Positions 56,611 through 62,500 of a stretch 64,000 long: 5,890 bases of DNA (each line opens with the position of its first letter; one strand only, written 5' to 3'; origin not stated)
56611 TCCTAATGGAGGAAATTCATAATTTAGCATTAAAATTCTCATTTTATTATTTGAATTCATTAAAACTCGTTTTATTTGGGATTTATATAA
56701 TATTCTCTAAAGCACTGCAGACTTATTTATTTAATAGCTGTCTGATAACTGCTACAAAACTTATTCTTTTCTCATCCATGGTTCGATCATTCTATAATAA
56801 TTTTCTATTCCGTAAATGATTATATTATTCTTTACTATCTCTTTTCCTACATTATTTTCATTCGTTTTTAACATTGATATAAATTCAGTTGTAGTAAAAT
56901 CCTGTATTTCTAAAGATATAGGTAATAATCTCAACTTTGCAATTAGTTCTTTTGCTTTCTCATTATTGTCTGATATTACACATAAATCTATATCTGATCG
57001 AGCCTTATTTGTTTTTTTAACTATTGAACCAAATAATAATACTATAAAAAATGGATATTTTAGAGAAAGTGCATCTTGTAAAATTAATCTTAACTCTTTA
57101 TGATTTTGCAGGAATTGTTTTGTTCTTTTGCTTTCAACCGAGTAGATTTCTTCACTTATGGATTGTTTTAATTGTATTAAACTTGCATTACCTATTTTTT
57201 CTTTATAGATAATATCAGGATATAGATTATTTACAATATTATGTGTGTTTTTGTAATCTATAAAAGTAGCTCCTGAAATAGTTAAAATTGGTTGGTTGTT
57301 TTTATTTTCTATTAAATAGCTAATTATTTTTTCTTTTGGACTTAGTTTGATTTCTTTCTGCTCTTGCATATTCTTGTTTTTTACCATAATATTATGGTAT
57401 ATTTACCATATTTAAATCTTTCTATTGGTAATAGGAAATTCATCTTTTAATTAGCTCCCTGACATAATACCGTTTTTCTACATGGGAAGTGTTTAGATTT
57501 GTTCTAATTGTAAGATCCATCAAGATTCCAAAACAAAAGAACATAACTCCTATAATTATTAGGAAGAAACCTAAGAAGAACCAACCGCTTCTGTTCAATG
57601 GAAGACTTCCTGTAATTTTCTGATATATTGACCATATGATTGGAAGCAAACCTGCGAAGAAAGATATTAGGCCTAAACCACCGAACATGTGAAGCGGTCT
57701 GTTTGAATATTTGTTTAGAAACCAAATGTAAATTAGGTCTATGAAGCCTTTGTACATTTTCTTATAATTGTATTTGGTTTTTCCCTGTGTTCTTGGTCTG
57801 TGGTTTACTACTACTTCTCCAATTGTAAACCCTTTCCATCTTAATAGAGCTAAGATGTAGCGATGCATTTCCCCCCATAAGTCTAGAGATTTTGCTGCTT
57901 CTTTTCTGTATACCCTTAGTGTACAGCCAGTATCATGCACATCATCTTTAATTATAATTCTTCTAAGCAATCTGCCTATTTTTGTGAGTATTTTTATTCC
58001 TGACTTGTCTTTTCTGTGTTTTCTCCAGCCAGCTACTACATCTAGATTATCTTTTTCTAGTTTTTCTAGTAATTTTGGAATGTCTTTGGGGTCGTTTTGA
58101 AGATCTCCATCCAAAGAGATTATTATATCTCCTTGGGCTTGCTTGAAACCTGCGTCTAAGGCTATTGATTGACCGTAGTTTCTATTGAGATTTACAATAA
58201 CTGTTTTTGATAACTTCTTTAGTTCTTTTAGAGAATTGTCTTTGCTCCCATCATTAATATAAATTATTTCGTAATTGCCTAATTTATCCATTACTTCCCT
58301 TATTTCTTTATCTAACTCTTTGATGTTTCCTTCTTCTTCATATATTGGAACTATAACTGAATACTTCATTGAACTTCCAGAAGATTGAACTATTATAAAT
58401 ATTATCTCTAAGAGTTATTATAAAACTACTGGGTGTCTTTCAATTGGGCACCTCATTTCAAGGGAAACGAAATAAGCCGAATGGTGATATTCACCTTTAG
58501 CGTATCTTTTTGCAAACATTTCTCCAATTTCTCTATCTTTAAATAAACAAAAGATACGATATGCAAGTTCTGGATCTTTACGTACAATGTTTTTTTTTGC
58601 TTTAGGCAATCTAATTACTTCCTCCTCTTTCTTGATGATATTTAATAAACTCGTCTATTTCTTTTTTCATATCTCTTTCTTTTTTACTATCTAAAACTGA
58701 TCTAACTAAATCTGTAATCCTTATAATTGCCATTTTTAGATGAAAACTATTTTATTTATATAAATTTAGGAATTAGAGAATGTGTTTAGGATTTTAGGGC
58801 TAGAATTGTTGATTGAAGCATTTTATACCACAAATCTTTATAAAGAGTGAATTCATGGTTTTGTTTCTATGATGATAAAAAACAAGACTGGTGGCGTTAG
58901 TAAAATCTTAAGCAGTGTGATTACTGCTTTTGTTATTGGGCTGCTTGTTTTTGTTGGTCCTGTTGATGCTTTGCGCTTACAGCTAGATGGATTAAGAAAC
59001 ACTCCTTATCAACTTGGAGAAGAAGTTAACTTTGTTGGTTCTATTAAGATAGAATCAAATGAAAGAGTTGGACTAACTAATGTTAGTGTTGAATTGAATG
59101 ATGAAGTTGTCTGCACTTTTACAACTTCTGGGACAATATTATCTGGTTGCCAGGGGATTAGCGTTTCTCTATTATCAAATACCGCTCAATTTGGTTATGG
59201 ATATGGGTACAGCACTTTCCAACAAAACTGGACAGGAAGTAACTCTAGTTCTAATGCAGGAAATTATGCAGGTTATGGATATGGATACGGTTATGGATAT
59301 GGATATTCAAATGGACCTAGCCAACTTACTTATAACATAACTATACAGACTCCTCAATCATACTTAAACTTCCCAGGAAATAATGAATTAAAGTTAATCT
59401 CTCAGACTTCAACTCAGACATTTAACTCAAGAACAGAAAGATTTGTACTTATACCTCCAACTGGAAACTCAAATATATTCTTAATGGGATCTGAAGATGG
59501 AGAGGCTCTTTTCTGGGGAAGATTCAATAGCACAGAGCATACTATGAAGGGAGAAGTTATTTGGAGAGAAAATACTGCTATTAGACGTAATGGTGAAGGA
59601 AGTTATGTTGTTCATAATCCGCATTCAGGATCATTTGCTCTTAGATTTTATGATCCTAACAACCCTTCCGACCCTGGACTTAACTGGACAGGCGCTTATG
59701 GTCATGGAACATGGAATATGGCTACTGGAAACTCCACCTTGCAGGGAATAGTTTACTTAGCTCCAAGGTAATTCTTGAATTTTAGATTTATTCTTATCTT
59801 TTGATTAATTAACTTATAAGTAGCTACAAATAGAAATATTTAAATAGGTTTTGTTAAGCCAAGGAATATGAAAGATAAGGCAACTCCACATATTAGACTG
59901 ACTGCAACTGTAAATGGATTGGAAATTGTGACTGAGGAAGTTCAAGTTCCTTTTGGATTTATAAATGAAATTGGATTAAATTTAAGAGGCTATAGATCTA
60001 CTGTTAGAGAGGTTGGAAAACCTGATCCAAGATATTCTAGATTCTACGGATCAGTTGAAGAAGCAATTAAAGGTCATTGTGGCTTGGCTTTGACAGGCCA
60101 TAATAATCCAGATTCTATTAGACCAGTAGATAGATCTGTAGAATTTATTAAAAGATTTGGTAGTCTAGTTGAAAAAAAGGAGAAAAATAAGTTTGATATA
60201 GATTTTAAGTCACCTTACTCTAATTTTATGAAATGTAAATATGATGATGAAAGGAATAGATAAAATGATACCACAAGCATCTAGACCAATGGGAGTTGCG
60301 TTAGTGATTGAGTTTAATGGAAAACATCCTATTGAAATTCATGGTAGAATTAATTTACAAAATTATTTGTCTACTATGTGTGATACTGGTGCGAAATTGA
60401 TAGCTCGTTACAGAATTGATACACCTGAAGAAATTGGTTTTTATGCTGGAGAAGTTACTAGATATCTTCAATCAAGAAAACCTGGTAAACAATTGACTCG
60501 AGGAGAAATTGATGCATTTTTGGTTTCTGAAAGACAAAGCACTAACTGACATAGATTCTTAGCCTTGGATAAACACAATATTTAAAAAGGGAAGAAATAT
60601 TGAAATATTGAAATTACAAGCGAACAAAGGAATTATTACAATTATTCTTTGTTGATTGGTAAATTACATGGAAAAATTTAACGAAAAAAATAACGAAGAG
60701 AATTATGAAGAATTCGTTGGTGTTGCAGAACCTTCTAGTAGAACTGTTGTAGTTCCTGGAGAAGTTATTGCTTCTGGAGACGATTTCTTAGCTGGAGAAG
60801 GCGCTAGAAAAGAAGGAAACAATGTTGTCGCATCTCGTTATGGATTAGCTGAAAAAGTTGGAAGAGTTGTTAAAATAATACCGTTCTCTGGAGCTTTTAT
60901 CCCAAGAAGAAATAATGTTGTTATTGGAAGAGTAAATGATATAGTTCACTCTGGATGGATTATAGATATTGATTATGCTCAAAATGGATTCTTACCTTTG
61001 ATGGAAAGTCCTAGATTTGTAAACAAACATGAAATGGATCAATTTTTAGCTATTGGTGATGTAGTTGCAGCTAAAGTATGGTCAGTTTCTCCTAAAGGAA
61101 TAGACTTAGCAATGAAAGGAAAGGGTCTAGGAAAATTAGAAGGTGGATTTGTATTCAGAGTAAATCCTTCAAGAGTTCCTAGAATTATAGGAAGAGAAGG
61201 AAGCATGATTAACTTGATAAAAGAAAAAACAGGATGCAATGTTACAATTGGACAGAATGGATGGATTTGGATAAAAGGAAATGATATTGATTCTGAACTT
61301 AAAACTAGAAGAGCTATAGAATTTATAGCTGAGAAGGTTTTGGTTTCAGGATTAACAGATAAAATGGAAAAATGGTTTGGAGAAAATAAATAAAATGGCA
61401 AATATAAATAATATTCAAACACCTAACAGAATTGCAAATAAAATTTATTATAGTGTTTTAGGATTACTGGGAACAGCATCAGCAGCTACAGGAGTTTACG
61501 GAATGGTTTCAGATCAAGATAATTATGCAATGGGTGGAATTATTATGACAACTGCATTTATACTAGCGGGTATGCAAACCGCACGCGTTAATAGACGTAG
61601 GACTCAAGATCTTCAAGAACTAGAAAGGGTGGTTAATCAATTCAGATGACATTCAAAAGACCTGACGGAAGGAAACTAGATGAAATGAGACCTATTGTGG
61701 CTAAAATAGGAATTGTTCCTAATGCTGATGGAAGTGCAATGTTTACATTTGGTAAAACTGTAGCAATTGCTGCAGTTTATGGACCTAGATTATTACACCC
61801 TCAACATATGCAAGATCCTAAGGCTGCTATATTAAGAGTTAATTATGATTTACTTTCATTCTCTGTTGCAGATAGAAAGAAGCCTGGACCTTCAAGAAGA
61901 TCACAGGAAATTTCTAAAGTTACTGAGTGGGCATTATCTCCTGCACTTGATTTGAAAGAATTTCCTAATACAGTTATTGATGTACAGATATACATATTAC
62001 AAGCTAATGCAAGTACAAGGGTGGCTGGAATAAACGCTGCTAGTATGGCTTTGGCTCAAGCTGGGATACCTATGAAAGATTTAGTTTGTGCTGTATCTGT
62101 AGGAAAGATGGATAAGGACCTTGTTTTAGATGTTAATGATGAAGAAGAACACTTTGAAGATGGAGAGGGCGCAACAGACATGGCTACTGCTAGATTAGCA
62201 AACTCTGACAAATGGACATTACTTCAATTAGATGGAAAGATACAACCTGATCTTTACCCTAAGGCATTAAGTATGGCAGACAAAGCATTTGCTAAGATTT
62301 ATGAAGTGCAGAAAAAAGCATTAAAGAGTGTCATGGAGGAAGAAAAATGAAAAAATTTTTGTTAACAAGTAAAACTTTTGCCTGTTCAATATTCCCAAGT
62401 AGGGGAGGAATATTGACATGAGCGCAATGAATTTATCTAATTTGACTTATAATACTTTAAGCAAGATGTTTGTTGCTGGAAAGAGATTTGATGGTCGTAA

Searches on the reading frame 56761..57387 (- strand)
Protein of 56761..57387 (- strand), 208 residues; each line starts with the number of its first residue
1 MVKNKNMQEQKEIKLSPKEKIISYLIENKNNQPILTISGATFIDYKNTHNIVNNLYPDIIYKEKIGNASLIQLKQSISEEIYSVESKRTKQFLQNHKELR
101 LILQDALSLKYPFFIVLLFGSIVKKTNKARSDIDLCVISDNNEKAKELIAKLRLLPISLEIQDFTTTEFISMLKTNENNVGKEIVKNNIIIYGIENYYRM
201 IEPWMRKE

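Call 19: search_protein_families(library=pfam, proteins=[window:56761-57387:-], max_evalue=0.01)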
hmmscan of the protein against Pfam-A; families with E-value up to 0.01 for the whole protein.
window:56761-57387:- (208 aa): 3 families
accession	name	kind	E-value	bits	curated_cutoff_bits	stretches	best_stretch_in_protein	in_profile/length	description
PF18765.7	Polbeta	-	2.4e-09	37.7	26.9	1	115-193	15-89/93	Polymerase beta, Nucleotidyltransferase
PF22600.2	MTPAP-like_central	-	1.7e-07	31.9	27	1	86-163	12-89/139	Poly(A) RNA polymerase, mitochondrial-like, central palm domain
PF01909.29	NTP_transf_2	-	3.1e-07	31.1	21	1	116-149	17-50/93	Nucleotidyltransferase domain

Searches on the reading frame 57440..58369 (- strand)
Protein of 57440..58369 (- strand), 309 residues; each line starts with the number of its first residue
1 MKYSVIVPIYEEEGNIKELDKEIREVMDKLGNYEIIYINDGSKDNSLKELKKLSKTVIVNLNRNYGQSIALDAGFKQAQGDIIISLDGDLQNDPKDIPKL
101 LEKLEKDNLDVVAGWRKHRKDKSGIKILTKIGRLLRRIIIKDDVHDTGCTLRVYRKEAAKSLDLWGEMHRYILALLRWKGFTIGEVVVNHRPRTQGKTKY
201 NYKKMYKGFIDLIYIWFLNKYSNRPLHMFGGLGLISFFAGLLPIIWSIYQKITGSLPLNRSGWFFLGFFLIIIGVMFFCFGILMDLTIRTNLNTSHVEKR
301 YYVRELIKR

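Call 19: search_protein_families(library=pfam, proteins=[window:57440-58369:-], max_evalue=0.01)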
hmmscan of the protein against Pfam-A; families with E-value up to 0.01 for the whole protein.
window:57440-58369:- (309 aa): 2 families
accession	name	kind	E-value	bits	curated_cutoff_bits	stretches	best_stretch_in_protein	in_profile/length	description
PF00535.33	Glycos_transf_2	-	8e-33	114.2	23.3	1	4-161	1-166/168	Glycosyl transferase family 2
PF10111.15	Glyco_tranf_2_2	-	2.9e-07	30.7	27.3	1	4-102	1-104/276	Glycosyltransferase like family 2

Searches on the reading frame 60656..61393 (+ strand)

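Call 19: search_protein_families(library=pfam, proteins=[window:60656-61393:+], max_evalue=0.01)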
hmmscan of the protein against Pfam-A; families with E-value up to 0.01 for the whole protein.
window:60656-61393:+ (245 aa): 9 families
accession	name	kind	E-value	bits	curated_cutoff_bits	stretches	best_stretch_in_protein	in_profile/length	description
PF15985.11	KH_6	-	1.7e-10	41.5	27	1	164-210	1-45/47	KH domain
PF00013.35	KH_1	-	5e-08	33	21.5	1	167-200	4-39/66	KH domain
PF14382.12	ECR1_N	-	3e-07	30.5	27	1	31-67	1-37/38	Exosome complex exonuclease RRP4 N-terminal region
PF21266.3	RRP4_S1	-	7.9e-07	29.7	27.3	1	82-141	3-71/73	RRP4, S1 domain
PF22625.2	ECR1_N_2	-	1.7e-06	28.1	27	1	29-77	1-50/51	Exosome RNA binding protein RRP4 N-terminal domain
PF00575.29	S1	-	0.0012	19.6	22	0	83-147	2-65/74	S1 RNA binding domain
PF07650.23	KH_2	-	0.0013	18.9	22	1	167-207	29-69/78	KH domain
PF21262.3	RRP40_S1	-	0.0037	17.6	27.1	1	81-146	1-64/83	Exosome complex component RRP40, S1 domain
PF22675.2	KH-I_KHDC4-BBP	-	0.004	17.4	30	1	174-199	8-33/76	KHDC4/BBP-like, KH-domain type I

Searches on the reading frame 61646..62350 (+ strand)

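Call 19: search_protein_families(library=pfam, proteins=[window:61646-62350:+], max_evalue=0.01)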
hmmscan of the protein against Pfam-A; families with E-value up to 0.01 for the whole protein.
window:61646-62350:+ (234 aa): 2 families
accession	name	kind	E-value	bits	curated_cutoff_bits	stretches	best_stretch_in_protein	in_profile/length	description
PF01138.27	RNase_PH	-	6.9e-32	111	25.5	1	13-142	1-130/130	3' exoribonuclease family, domain 1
PF03725.20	RNase_PH_C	-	5.7e-09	36.2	20.8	1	145-213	1-66/67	3' exoribonuclease family, domain 2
